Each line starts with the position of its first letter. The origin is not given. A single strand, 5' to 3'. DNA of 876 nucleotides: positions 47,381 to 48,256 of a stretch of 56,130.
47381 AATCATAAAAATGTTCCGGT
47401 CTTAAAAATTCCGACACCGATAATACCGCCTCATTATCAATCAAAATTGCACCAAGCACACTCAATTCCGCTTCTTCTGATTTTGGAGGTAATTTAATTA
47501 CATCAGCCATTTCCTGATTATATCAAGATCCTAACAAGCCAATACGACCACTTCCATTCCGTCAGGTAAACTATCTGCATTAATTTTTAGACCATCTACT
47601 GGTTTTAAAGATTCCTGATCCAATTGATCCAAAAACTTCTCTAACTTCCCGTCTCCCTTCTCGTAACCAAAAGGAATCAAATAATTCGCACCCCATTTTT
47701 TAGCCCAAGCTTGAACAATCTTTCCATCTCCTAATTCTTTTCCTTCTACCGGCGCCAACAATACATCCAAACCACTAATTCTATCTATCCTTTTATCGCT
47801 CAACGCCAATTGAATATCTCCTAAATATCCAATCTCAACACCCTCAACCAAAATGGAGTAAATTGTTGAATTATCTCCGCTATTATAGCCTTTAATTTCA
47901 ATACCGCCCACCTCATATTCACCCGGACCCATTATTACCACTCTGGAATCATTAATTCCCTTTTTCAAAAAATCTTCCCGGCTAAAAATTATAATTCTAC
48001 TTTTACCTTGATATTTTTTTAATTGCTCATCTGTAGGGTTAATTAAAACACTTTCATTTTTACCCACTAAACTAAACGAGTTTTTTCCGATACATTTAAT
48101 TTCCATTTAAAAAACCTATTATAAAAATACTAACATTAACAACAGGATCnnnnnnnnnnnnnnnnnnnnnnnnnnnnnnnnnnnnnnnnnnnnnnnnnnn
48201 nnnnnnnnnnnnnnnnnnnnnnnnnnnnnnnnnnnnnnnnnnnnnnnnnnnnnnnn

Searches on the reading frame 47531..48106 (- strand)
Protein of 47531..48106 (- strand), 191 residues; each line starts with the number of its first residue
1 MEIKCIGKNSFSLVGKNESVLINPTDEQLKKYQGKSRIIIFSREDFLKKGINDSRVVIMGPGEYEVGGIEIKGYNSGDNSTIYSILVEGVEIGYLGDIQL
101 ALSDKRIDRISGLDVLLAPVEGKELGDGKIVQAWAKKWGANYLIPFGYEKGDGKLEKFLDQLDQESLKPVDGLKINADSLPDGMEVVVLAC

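Call 82: search_protein_families(library=pfam, proteins=[window:47531-48106:-], max_evalue=0.0001)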
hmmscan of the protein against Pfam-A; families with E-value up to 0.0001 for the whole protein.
window:47531-48106:- (191 aa): 1 family
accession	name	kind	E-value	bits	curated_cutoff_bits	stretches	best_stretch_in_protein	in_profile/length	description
PF13483.12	Lactamase_B_3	-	9.1e-16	58.7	24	1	2-145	1-158/160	Beta-lactamase superfamily domain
